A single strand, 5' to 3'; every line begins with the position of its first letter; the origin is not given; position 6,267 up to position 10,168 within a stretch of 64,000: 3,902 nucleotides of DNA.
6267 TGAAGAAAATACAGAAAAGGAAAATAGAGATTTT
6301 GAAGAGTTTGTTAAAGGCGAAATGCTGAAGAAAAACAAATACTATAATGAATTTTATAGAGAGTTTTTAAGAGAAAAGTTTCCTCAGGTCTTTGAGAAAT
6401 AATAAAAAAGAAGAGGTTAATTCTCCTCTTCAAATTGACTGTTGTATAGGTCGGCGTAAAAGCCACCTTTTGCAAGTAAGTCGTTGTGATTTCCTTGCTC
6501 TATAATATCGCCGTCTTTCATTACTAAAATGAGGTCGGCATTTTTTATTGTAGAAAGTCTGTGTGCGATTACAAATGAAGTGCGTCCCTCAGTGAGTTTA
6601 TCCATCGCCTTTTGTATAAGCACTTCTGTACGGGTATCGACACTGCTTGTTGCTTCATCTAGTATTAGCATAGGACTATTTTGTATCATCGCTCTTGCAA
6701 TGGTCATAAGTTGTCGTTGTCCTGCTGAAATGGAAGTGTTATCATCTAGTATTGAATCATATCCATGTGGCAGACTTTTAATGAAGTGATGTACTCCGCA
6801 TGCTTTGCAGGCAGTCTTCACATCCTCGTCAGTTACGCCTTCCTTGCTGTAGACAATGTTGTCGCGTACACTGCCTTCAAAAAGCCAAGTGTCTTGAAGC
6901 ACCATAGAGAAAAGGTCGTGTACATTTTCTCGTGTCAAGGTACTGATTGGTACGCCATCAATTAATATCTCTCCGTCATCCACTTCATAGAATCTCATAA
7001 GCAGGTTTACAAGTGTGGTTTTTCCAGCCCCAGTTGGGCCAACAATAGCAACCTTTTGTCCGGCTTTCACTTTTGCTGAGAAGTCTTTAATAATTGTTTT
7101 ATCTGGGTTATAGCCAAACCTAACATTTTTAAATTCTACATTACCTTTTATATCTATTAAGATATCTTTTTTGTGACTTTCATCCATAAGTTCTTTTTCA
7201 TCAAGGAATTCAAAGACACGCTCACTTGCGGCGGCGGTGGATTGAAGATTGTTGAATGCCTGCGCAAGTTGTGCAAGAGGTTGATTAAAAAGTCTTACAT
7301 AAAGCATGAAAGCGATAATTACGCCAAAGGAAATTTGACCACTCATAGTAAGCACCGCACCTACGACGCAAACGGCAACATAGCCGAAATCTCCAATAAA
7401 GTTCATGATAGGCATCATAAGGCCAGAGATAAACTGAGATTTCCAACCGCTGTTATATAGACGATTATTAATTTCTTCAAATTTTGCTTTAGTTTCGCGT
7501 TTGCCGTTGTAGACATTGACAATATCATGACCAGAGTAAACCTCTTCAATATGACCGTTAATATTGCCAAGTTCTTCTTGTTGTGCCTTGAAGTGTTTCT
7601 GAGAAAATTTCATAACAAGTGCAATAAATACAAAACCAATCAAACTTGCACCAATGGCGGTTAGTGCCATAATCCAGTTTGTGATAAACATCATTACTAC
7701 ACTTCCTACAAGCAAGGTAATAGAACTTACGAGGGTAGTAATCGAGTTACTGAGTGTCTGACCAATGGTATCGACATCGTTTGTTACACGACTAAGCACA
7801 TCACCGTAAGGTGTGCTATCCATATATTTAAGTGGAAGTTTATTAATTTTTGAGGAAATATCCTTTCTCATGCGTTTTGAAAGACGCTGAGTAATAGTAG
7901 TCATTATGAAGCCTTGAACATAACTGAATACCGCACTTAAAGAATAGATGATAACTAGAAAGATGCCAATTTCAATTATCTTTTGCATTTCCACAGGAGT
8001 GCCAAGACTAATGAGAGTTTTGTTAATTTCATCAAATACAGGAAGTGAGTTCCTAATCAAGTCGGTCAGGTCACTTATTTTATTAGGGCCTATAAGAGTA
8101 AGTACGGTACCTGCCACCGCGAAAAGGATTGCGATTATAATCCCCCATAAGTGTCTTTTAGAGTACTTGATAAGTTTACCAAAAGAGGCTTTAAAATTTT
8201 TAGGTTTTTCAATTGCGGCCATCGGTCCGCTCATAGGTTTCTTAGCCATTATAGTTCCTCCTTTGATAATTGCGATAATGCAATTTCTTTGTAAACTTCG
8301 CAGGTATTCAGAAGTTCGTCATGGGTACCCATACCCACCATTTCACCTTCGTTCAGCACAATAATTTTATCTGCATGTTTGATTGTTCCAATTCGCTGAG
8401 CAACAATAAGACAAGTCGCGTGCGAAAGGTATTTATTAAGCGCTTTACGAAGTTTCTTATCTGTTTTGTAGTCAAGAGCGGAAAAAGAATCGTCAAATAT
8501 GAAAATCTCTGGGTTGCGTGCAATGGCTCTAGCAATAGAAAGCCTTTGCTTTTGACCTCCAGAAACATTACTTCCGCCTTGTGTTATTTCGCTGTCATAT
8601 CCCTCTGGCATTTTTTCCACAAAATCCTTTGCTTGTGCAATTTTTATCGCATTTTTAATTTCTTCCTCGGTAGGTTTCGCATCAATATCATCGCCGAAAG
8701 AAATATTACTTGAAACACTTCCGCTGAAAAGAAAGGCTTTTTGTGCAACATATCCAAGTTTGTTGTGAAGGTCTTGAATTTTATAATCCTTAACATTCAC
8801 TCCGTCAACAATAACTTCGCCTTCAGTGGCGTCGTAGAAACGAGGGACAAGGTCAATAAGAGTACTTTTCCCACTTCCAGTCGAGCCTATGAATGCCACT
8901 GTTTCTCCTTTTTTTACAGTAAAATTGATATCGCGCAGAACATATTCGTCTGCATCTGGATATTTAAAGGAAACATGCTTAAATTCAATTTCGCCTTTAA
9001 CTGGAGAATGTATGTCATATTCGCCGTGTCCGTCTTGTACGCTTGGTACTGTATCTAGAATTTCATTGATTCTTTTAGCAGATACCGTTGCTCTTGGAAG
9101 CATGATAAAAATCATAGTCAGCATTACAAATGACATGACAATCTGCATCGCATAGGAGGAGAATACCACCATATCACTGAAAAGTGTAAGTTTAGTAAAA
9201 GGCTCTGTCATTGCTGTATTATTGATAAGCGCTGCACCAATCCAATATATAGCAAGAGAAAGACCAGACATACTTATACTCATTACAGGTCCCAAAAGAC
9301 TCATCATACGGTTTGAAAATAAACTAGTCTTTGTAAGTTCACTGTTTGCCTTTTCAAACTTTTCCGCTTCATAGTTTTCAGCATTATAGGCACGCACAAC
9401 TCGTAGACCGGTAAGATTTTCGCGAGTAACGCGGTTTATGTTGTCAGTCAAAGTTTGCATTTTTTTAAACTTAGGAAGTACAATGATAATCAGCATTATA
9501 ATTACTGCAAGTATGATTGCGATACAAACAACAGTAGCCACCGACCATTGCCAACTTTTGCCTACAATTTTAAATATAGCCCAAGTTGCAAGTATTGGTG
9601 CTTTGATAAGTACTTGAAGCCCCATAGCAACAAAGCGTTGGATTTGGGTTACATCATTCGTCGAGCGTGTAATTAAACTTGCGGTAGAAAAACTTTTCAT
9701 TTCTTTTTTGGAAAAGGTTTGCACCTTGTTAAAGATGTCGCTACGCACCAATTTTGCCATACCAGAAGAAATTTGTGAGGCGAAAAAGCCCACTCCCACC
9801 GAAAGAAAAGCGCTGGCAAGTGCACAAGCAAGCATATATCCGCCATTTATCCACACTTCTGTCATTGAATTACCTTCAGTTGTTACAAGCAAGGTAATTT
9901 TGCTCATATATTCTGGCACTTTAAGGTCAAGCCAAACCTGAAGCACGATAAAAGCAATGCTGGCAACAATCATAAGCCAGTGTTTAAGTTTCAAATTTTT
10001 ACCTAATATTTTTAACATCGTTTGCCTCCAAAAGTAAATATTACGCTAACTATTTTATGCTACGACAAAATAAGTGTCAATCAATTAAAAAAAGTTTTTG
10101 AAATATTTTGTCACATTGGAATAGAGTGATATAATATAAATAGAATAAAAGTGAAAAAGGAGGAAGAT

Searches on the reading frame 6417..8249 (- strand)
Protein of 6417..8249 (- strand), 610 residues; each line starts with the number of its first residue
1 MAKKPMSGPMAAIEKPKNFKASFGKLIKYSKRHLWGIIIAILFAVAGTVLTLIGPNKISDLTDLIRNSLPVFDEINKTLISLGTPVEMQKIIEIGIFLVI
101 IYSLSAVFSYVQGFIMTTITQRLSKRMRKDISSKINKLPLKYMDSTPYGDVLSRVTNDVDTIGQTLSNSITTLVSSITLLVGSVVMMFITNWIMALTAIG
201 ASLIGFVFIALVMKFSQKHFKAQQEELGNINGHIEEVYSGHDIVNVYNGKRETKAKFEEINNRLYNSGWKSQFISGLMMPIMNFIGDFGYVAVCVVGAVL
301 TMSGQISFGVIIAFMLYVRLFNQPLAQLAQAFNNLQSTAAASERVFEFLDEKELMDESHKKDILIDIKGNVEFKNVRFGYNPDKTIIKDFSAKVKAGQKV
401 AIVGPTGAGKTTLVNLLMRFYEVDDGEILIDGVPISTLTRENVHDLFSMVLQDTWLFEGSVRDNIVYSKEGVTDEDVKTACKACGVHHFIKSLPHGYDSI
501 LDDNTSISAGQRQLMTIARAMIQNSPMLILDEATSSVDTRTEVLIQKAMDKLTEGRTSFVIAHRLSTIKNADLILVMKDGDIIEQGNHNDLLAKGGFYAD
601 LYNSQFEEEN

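Call 57: search_protein_families(library=pfam, proteins=[window:6417-8249:-], max_evalue=0.00001)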
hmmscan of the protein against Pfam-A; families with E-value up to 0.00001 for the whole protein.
window:6417-8249:- (610 aa): 3 families
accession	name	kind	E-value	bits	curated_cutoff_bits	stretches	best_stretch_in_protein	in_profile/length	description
PF00664.28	ABC_membrane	-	2e-54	185.5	28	1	37-325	1-274/274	ABC transporter transmembrane region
PF00005.33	ABC_tran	-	6.7e-29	101.7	25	1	388-535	2-137/137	ABC transporter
PF02463.25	SMC_N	-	8.2e-06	25.8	40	0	489-576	135-210/220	RecF/RecN/SMC N terminal domain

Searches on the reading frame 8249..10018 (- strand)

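Call 57: search_protein_families(library=pfam, proteins=[window:8249-10018:-], max_evalue=0.00001)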
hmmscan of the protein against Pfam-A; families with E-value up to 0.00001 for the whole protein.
window:8249-10018:- (589 aa): 2 families
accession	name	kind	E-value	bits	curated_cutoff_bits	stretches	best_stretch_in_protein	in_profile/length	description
PF00005.33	ABC_tran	-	4.9e-30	105.4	25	1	361-512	1-136/137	ABC transporter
PF00664.28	ABC_membrane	-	9e-29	101.4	28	1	18-296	2-273/274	ABC transporter transmembrane region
